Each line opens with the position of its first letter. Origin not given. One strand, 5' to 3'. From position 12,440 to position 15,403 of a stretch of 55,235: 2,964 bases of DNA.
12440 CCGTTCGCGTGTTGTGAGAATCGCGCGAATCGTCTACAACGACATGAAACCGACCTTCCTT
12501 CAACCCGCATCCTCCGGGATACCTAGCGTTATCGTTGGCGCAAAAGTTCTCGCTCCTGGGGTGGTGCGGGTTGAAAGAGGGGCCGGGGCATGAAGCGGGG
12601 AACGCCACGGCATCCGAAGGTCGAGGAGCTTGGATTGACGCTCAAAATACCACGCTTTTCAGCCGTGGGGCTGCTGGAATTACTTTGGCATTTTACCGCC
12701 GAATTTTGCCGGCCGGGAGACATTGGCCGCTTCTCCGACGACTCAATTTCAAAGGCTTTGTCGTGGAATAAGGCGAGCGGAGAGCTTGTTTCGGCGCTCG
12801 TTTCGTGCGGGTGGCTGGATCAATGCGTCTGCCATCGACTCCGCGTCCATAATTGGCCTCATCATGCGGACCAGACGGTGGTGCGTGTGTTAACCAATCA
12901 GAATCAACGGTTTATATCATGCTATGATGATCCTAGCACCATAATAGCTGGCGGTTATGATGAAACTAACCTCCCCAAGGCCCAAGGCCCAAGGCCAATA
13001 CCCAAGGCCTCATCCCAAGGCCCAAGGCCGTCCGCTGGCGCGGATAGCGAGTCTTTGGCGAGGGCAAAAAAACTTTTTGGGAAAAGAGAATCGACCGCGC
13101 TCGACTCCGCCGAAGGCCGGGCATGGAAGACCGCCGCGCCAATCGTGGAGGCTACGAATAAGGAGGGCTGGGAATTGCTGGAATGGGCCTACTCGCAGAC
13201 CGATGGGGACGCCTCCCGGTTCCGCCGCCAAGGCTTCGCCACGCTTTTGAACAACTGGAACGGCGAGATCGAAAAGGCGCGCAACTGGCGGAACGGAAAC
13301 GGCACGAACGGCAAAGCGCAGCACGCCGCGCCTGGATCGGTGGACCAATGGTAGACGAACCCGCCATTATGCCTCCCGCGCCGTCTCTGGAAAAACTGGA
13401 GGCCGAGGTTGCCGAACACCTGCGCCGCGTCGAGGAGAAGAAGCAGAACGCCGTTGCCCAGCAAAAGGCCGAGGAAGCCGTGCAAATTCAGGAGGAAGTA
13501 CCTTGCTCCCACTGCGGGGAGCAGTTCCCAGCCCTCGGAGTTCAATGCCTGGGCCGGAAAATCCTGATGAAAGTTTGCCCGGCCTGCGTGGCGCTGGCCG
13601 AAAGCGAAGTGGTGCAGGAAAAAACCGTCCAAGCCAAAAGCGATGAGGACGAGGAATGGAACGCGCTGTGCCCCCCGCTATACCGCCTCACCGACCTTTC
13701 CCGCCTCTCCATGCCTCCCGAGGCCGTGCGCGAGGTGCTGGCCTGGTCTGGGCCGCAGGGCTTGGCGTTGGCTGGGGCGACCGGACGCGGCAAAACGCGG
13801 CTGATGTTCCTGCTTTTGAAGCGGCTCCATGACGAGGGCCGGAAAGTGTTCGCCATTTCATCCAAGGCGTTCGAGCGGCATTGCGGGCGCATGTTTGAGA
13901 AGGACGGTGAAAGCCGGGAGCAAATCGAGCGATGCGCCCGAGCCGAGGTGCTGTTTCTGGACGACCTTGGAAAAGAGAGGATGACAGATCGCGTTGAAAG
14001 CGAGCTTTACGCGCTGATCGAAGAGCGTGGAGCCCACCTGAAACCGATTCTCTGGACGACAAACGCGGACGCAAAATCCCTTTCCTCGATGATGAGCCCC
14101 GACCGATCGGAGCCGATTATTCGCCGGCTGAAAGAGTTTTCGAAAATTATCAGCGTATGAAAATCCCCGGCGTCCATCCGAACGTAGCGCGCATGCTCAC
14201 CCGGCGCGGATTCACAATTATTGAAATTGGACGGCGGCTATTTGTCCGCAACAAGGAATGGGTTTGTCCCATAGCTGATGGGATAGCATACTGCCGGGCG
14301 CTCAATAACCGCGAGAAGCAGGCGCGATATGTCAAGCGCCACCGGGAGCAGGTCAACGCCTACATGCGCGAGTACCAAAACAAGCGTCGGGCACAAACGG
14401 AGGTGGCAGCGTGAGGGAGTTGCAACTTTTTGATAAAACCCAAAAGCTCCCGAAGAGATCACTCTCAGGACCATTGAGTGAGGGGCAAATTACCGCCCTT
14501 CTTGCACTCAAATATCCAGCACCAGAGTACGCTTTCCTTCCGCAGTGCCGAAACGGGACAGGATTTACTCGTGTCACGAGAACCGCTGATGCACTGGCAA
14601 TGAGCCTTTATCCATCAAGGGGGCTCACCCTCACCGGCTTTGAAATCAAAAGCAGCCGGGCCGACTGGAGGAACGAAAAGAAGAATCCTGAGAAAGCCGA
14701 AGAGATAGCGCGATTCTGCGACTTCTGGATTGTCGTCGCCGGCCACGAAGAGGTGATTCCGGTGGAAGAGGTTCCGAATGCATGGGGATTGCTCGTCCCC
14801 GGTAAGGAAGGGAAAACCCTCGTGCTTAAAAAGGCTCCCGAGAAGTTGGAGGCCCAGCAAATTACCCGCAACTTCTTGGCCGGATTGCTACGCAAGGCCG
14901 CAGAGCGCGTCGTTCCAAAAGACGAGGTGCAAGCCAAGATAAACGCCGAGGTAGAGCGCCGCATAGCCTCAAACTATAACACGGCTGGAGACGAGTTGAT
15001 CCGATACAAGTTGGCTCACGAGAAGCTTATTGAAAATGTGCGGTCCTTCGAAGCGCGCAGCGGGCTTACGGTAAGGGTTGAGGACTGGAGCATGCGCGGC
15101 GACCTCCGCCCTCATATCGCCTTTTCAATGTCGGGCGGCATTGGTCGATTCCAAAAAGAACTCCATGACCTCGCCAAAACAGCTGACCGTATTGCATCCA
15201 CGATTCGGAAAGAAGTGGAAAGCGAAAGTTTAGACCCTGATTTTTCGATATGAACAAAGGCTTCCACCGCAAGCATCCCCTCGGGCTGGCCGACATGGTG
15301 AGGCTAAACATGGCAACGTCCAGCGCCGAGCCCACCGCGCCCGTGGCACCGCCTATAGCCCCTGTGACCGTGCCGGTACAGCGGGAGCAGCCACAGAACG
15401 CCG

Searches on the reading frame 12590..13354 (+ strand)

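Call 29: search_protein_families(library=pfam, proteins=[window:12590-13354:+], max_evalue=0.01)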
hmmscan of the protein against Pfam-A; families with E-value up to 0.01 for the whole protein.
window:12590-13354:+ (254 aa): 0 families

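Call 84: search_protein_families(library=phrogs, proteins=[window:12590-13354:+], max_evalue=0.5)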
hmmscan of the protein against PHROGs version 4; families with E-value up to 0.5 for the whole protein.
window:12590-13354:+ (254 aa): 1 family
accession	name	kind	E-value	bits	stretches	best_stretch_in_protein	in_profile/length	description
phrog_9474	-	DNA, RNA and nucleotide metabolism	3.1e-13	50.9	1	3-99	8-104/288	replication initiation protein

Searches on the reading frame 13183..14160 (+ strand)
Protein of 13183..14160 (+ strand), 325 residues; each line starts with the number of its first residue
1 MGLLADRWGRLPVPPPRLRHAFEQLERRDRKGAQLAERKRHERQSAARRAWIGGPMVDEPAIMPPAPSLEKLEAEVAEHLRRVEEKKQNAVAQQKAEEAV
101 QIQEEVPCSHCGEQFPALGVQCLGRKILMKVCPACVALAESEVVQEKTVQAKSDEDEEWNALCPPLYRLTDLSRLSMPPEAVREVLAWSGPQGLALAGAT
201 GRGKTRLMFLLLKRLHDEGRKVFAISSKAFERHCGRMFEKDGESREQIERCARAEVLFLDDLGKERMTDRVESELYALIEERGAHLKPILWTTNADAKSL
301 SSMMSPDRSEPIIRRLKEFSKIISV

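Call 29: search_protein_families(library=pfam, proteins=[window:13183-14160:+], max_evalue=0.01)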
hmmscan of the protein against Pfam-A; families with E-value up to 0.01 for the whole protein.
window:13183-14160:+ (325 aa): 4 families
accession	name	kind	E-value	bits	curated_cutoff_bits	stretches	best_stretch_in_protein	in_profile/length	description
PF01695.23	IstB_IS21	-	3.8e-07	30.3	24.1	1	192-303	93-202/238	IstB-like ATP binding protein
PF00004.35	AAA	-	0.00045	21.1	21.2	1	195-313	2-127/131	ATPase family associated with various cellular activities (AAA)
PF13913.12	zf-C2HC_2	-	0.00058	19.9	27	0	104-115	1-12/25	zinc-finger of a C2HC-type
PF04851.21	ResIII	-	0.0077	16.6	22.5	0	181-222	11-56/164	Type III restriction enzyme, res subunit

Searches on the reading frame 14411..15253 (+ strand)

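Call 29: search_protein_families(library=pfam, proteins=[window:14411-15253:+], max_evalue=0.01)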
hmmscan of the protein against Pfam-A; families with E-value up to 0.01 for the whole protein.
window:14411-15253:+ (280 aa): 1 family
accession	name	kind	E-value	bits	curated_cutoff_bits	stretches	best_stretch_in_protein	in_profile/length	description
PF06319.18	MmcB-like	-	6.5e-06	26.4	22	1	57-168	42-142/148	DNA repair protein MmcB-like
